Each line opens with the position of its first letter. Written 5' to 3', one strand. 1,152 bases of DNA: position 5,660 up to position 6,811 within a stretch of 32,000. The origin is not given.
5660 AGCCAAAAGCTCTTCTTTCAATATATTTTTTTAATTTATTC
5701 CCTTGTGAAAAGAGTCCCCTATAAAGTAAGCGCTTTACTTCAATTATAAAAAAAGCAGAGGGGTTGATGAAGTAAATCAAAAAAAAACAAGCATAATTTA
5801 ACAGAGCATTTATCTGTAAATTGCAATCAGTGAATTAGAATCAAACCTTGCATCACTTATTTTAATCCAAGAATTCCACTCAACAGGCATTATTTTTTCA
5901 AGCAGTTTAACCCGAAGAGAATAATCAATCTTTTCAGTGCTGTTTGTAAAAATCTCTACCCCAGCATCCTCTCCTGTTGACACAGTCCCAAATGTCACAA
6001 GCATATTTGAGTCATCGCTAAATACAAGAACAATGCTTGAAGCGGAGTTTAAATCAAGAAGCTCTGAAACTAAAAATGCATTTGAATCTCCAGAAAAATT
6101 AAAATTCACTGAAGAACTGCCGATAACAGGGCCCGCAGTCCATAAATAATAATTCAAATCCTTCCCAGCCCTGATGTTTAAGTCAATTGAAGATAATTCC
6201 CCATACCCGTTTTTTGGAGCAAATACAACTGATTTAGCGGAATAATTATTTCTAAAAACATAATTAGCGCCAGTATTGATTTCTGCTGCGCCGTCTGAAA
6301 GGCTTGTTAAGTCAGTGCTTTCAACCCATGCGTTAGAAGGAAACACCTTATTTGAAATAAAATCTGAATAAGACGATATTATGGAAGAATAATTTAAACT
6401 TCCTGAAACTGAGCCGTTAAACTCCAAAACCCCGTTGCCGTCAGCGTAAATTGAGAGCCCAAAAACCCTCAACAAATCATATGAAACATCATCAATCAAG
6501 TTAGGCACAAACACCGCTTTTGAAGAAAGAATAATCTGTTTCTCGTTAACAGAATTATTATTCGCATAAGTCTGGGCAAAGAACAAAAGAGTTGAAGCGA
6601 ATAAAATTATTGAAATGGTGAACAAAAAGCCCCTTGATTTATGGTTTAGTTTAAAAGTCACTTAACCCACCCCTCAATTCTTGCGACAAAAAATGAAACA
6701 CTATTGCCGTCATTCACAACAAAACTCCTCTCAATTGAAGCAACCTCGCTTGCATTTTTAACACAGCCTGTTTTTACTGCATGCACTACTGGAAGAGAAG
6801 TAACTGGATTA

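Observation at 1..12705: Non-archaellar type IV pilus locus with seven class III signal-peptide genes (Epd/Tad-like core)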

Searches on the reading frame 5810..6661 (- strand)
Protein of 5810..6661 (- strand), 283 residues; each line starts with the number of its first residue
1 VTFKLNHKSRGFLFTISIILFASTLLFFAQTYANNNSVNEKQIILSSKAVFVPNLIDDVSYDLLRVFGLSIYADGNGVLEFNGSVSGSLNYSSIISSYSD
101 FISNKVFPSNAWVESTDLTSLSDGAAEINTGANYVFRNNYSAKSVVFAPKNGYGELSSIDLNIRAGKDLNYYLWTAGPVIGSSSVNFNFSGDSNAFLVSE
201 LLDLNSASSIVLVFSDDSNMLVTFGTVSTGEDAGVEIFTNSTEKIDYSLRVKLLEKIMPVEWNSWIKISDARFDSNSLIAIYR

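Call 7: search_protein_families(library=pfam, max_evalue=1, proteins=[window:5810-6661:-])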
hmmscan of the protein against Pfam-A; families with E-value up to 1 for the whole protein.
window:5810-6661:- (283 aa): 0 families

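Call 10: search_protein_families(library=ncbifam, max_evalue=0.1, proteins=[window:5810-6661:-])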
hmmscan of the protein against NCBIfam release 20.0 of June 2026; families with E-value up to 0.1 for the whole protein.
window:5810-6661:- (283 aa): 0 families

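Call 42: find_homologous_proteins(query=window:5810-6661:-, max_evalue=0.001)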
Query window:5810-6661:- (283 aa): 13 proteins with E <= 0.001 among 987 candidates.
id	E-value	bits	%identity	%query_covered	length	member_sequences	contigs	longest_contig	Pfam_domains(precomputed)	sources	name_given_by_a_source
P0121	3.4e-174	596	100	100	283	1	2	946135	-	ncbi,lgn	-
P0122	1.3e-112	394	66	99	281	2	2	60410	-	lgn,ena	-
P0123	6.7e-44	169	41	97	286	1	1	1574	-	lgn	-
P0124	5.9e-35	139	36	98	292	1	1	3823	-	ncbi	-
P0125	2.0e-30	124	39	95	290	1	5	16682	-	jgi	jgi:hypothetical protein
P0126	4.1e-28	117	36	93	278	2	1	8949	-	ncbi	-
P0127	9.1e-28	116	33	94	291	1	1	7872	-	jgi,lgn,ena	-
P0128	3.6e-23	101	34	97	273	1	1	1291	-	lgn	-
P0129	8.4e-23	99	31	97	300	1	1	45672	-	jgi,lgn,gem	-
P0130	1.8e-22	98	33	97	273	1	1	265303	-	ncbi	-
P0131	2.7e-22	98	33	91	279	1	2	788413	-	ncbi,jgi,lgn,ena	ncbi:MAG: hypothetical protein WCW44_01475 [archaeon]|jgi:hypothetical protein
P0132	6.4e-21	93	32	96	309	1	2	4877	-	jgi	jgi:hypothetical protein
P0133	6.8e-5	41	26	96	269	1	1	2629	-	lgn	-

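Call 64: predict_structure(alignment_id=A3)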
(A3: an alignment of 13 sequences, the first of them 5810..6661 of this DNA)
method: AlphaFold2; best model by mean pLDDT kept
length: 283 residues; sequences in the alignment: 13
mean_pLDDT: 82.5   pTM: 0.72
mean pLDDT of the five models: 82.5, 81.2, 79.9, 79.3, 72.4
residues with pLDDT >= 90: 94; 70-90: 150; 50-70: 25; < 50: 14
segments of 3 or more residues with pLDDT < 50: 1-7, 45-51
pLDDT, mean of each block of 10 residues (from residue 1): 47 81 86 76 50 69 90 89 82 87 69 77 88 89 90 85 92 85 93 92 90 88 89 90 90 85 84 79 73
secondary structure, 60 per line:
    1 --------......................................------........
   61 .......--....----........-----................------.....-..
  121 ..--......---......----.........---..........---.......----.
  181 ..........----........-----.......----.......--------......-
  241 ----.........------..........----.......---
elements in order: H9-46 H53-67 E70-73 E78-85 H91-106 E113-117 H119-122 E125-130 E134-139 E144-149 E156-165 E169-175 E180-190 E195-202 E208-214 E219-225 E234-239 E245-253 E260-269 E274-280

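Call 68: fold_search(model_id=the predicted structure, library=pdb)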
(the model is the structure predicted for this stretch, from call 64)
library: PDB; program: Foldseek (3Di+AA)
matches with E <= 10: 881; with E <= 0.001: 0
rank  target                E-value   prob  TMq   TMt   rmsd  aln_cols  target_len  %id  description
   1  7z4b_DW               8.1e-03  0.07  0.08  0.03  40.0       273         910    8  Bacteriophage SU10 virion (C1) (released 2022-12-28)
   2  4m20_D                1.2e-01  0.13  0.11  0.21  17.8       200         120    8  Crystal Structure of hypothetical protein SAV0944 from Staphylococcus aureus subsp. aureus Mu50 (released 2014-02-12)
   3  4qda_A                1.4e-01  0.13  0.13  0.22  15.8       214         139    8  Crystal structure of mutant Thioesterase PA1618 (E64A) from Pseudomonas aeruginosa (released 2015-05-13)
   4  2bvb                  1.4e-01  0.12  0.14  0.22  15.3       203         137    6  The C-terminal domain from Micronemal Protein 1 (MIC1) from Toxoplasma Gondii (released 2005-10-12)
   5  2vxr                  1.5e-01  0.13  0.15  0.11  16.3       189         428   10  Crystal Structure of the Botulinum Neurotoxin serotype G binding domain (released 2009-07-07)
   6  8xai_B                2.0e-01  0.05  0.10  0.13  18.2       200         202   10  Crystal structure of Protease CPAVM1 in Bacillus subtilis LjM2 (released 2024-06-19)
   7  8xai_A                2.1e-01  0.04  0.10  0.12  17.9       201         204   10  Crystal structure of Protease CPAVM1 in Bacillus subtilis LjM2 (released 2024-06-19)
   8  7z47_G                2.1e-01  0.02  0.07  0.03  41.5       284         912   10  Tail of bacteriophage SU10 (released 2022-08-10)
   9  3pu2_C                2.4e-01  0.06  0.09  0.14  20.4       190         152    9  Crystal Structure of the Q3J4M4_RHOS4 protein from Rhodobacter sphaeroides. Northeast Structural Genomics Consortium T (released 2010-12-15)
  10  8xai_D                2.4e-01  0.03  0.10  0.12  18.0       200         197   10  Crystal structure of Protease CPAVM1 in Bacillus subtilis LjM2 (released 2024-06-19)
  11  2erv_A                2.4e-01  0.03  0.10  0.12  18.0       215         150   11  Crystal structure of the outer membrane enzyme PagL (released 2006-04-11)
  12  6bzo_B                2.4e-01  0.03  0.08  0.09  19.6       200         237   10  Mtb RNAP Holo/RbpA/Fidaxomicin/upstream fork DNA (released 2018-03-28)
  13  6owo_M                2.4e-01  0.02  0.08  0.07  24.3       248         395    8  CRYO-EM STRUCTURE OF PHOSPHORYLATED AP-2 CORE BOUND TO NECAP (released 2019-09-11)
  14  3pu2_D                2.5e-01  0.05  0.09  0.15  20.4       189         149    8  Crystal Structure of the Q3J4M4_RHOS4 protein from Rhodobacter sphaeroides. Northeast Structural Genomics Consortium T (released 2010-12-15)
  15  3zr5_A                3.0e-01  0.09  0.16  0.09  15.6       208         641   12  STRUCTURE OF GALACTOCEREBROSIDASE FROM MOUSE (released 2011-09-28)
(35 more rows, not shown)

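Call 79: search_protein_representatives(alignment_id=A3)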
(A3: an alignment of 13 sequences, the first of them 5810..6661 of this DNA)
Query: 13 sequences, 280 profile positions. Proteins with E-value up to 0.001 (for the whole library): 222; up to 1e-10: 125; up to 1e-30: 54. The best 150 are listed.
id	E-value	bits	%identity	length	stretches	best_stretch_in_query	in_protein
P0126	4.5e-102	357.5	-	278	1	4-280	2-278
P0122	1.5e-97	342.6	-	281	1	1-280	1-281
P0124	4.8e-97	341.0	-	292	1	5-278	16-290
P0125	2.0e-94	332.4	-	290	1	5-279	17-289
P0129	1.6e-93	329.4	-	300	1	5-279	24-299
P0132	2.5e-93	328.8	-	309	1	2-280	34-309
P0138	1.5e-83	296.7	-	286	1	4-279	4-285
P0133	7.3e-82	291.2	-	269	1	5-278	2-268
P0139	1.1e-79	284.0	-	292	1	5-279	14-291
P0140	1.8e-79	283.3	-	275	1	5-279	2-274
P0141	1.2e-76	274.1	-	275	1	5-279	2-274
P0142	5.0e-76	272.0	-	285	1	3-279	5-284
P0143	6.1e-75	268.5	-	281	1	5-278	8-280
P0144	1.8e-73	263.7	-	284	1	5-279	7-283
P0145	7.3e-73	261.6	-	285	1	4-279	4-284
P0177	2.6e-33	131.9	-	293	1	6-278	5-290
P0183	8.7e-31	123.6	-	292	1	5-271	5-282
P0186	1.2e-29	119.8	-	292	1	7-279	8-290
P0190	1.4e-27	113.0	-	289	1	4-276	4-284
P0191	1.3e-25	106.6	-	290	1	7-258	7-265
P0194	1.5e-23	99.8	-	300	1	3-265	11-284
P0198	2.4e-22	95.9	-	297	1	1-277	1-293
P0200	8.9e-21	90.8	-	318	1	6-270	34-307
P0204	1.1e-19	87.2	-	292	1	6-276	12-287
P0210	1.9e-18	83.1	-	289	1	6-276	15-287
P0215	1.7e-17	80.0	-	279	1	8-271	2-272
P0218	3.9e-17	78.8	-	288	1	1-268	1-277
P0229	2.6e-15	72.9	-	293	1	1-260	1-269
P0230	2.9e-15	72.7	-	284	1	7-271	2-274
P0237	5.4e-14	68.5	-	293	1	8-278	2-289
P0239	9.1e-14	67.8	-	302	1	34-276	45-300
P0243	1.5e-12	63.8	-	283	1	6-271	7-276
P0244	2.8e-12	62.9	-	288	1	6-274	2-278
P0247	7.2e-12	61.5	-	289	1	4-261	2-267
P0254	7.4e-11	58.2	-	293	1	7-279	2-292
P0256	1.2e-10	57.5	-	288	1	9-273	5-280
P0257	1.6e-10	57.1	-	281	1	3-278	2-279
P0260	2.9e-10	56.3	-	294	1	7-251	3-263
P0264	1.3e-09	54.2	-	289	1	5-253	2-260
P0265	1.3e-09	54.1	-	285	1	11-266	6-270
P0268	4.0e-09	52.5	-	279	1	2-269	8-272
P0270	5.1e-09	52.2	-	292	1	5-275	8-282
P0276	2.8e-08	49.8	-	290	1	6-271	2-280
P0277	3.9e-08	49.3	-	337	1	7-237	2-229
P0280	6.8e-08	48.5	-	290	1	7-248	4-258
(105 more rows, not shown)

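Call 80: list_cluster_members(proteins=[P0177, P0190, P0200, P0215, P0230, P0244, P0256, P0265, P0277, P0280])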
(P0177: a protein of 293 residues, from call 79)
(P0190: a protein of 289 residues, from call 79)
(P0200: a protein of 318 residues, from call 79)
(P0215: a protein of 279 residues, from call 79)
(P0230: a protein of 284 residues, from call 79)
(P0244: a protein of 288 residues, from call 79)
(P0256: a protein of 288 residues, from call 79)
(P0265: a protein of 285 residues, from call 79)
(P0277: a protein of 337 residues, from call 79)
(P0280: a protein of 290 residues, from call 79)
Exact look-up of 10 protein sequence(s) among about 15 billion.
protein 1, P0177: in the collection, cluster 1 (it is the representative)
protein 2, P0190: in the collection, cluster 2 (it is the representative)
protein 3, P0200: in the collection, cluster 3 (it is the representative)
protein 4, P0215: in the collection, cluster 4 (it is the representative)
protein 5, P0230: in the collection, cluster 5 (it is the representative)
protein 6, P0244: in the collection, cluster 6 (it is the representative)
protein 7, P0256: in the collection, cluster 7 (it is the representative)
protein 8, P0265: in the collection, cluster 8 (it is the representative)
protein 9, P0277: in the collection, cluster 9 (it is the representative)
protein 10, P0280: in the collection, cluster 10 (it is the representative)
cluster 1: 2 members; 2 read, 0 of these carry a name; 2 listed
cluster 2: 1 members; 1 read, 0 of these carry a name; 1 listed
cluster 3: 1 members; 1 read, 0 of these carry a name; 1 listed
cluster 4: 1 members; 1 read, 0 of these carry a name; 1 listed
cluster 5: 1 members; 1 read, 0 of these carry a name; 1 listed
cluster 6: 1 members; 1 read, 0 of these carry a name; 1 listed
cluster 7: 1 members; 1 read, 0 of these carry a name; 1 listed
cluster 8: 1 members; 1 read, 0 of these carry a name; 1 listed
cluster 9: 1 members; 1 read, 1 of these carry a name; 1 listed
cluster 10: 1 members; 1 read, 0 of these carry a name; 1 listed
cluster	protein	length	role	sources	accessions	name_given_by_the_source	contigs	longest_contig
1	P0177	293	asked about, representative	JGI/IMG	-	-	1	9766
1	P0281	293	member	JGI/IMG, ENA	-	-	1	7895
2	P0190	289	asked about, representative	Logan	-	-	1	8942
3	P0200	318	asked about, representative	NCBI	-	-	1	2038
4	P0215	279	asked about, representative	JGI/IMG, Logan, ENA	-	-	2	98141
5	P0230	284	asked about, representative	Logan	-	-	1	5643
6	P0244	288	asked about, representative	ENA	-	-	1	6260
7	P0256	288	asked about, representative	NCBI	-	-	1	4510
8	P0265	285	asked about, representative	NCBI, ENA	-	-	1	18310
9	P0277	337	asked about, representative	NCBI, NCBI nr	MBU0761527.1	MAG: hypothetical protein KKD39_00735 [Candidatus Altiarchaeota archaeon] | hypothetical protein [Candidatus Altiarchaeota archaeon]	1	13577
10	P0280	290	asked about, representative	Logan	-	-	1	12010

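Call 81: find_encoding_contigs(protein=P0277, flank=10000, max_places=1)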
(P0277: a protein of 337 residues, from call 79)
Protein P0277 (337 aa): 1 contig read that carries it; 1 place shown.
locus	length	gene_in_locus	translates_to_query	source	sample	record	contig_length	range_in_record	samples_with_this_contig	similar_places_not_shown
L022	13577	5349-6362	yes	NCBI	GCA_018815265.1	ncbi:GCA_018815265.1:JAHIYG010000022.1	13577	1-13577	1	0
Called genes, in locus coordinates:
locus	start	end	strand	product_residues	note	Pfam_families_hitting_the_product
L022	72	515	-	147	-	PF13668:Ferritin_2 (weak), PF02915:Rubrerythrin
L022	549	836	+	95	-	-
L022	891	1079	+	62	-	-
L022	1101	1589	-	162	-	PF00932:LTD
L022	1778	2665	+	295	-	PF01040:UbiA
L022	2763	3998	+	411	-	-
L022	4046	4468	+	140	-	-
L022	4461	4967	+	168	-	-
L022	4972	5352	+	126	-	-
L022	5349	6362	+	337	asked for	-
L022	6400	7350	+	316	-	PF02374:ArsA_ATPase, PF06564:CBP_BcsQ, PF10609:ParA, PF13614:AAA_31, PF00142:Fer4_NifH, PF01656:CbiA, PF09140:MipZ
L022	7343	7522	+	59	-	PF27359:TP_0179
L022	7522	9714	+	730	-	PF13545:HTH_Crp_2 (faint), PF00437:T2SSE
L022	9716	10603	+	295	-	PF00482:T2SSF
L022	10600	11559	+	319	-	PF00482:T2SSF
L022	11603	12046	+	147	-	-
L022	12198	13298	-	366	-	PF27840:ScmC (faint), PF03193:RsgA_GTPase, PF00005:ABC_tran, PF01926:MMR_HSR1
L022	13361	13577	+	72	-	?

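Call 82: find_encoding_contigs(protein=P0215, flank=10000, max_places=1)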
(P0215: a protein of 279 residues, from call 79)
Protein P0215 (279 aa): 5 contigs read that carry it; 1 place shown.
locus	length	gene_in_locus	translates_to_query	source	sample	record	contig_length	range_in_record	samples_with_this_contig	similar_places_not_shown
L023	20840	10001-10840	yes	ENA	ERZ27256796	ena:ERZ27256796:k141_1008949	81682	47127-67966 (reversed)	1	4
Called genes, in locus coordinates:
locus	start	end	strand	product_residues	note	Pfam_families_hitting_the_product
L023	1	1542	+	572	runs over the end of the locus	PF23745:ANK_LRRK2 (faint), PF13606:Ank_3 (faint), PF12796:Ank_2, PF00023:Ank (weak), PF12796:Ank_2, PF13637:Ank_4 (weak), PF13857:Ank_5 (weak), PF13637:Ank_4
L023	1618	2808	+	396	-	PF00155:Aminotran_1_2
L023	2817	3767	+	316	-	PF01118:Semialdhyde_dh (weak), PF01370:Epimerase, PF02719:Polysacc_synt_2 (weak), PF04321:RmlD_sub_bind, PF13460:NAD_binding_10 (weak), PF16363:GDP_Man_Dehyd, PF07993:NAD_binding_4 (weak)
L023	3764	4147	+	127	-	-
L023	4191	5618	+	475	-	PF20030:bpMoxR (faint), PF00158:Sigma54_activat (faint), PF00493:MCM (faint), PF01078:Mg_chelatase, PF05496:RuvB_N (faint), PF20720:nSTAND3 (faint), PF00004:AAA (faint), PF07728:AAA_5 (faint)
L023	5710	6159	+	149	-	-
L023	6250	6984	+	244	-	PF06745:ATPase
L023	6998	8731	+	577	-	PF00353:HemolysinCabind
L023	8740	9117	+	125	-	-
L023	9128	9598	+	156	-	-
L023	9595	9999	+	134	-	-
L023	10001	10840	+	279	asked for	-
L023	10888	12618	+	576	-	PF00437:T2SSE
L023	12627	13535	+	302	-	PF00482:T2SSF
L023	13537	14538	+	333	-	PF00482:T2SSF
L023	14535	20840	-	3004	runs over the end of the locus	PF13229:Beta_helix, PF05048:NosD, PF13229:Beta_helix, PF13229:Beta_helix, PF05048:NosD, PF13229:Beta_helix, PF05048:NosD, PF05048:NosD, +7 more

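Call 105: list_cluster_members(proteins=[P0183, P0186, P0191, P0194, P0198, P0204, P0210, P0218, P0229, P0237])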
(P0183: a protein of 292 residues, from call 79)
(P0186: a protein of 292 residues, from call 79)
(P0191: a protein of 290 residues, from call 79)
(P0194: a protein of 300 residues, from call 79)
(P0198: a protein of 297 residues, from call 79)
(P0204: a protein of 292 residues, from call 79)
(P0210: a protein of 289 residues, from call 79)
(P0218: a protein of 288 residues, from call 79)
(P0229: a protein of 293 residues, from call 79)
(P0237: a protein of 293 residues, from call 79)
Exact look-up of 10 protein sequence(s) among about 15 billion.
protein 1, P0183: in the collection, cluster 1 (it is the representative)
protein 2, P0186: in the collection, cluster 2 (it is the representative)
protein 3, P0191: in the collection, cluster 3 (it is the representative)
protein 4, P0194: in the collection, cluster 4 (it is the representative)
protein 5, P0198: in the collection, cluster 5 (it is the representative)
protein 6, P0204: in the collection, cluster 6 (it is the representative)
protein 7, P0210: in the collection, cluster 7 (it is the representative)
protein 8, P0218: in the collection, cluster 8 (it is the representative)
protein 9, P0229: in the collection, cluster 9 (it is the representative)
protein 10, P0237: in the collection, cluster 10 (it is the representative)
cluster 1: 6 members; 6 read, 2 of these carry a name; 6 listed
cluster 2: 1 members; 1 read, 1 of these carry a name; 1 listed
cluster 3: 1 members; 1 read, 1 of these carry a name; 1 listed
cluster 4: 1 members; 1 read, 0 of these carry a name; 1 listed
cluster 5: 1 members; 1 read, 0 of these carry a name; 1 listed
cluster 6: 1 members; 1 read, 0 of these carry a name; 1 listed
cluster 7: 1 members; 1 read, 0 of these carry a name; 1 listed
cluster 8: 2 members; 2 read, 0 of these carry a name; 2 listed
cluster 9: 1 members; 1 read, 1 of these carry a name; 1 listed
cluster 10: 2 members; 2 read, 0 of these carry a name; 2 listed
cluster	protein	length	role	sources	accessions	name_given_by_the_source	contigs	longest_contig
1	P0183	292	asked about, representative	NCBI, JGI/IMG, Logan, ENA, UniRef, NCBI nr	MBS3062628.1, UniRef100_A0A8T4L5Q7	MAG: hypothetical protein J4203_02040 [Candidatus Diapherotrites archaeon] | Uncharacterized protein n=1 Tax=Candidatus Iainarchaeum sp. TaxID=3101447 ... | hypothetical protein [Candidatus Diapherotrites archaeon]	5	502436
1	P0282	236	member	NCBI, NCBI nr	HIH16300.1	MAG TPA: hypothetical protein HA252_02760, partial [Candidatus Diapherotrites archaeon] | hypothetical protein [Candidatus Diapherotrites archaeon]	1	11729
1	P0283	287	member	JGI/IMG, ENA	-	-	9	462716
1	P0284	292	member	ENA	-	-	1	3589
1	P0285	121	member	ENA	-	-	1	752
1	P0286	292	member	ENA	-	-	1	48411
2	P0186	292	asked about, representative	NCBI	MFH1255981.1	MAG: hypothetical protein V1494_01680 [Candidatus Diapherotrites archaeon]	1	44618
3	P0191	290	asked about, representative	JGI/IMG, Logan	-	hypothetical protein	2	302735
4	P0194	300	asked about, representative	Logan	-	-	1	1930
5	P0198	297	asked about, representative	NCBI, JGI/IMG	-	-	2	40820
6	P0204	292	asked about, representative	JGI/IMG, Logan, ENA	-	-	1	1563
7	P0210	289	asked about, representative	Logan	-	-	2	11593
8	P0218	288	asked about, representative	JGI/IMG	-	-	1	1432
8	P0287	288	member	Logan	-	-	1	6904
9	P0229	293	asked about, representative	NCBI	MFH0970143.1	MAG: hypothetical protein V1776_01645 [Candidatus Diapherotrites archaeon]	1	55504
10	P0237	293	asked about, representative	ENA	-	-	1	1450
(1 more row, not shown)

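Call 106: list_cluster_members(proteins=[P0239, P0243, P0247, P0254, P0257, P0260, P0264, P0268, P0270, P0276])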
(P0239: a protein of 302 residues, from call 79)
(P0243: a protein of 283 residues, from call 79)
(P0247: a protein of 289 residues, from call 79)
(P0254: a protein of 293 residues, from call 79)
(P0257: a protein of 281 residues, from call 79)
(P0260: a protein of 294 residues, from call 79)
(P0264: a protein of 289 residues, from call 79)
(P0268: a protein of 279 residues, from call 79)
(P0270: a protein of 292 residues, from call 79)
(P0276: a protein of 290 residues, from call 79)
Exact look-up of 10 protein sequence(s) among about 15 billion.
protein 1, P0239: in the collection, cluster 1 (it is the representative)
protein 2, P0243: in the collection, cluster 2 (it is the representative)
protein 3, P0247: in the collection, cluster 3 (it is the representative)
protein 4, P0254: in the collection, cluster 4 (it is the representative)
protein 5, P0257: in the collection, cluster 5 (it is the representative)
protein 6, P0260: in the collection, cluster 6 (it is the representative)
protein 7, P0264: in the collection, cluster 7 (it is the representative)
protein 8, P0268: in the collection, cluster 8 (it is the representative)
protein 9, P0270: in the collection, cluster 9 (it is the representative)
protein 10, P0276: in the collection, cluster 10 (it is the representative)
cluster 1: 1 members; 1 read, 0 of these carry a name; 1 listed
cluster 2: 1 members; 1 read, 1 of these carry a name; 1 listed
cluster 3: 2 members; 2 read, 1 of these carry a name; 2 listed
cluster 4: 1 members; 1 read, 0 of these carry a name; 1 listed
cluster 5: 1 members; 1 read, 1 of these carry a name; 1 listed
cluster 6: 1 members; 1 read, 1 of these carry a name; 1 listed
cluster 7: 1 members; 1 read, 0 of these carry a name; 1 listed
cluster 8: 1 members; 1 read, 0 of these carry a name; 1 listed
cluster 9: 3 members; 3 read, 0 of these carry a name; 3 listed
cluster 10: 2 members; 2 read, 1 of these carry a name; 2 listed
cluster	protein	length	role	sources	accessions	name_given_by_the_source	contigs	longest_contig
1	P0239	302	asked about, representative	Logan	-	-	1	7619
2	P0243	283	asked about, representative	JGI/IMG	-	hypothetical protein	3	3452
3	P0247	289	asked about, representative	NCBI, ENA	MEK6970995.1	MAG: hypothetical protein AABW68_04915 [archaeon]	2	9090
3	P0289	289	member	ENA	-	-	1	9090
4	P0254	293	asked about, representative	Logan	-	-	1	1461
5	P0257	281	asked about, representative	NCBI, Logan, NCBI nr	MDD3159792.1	MAG: hypothetical protein PHQ98_02395 [Candidatus ainarchaeum sp.] | hypothetical protein [Candidatus ainarchaeum sp.]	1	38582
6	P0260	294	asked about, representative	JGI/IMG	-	hypothetical protein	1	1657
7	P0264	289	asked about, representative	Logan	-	-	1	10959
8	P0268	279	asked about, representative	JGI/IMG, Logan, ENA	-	-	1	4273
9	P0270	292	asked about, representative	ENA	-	-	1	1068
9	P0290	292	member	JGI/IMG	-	-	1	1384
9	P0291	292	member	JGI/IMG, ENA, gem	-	-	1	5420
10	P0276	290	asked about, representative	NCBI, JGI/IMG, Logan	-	-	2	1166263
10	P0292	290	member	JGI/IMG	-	hypothetical protein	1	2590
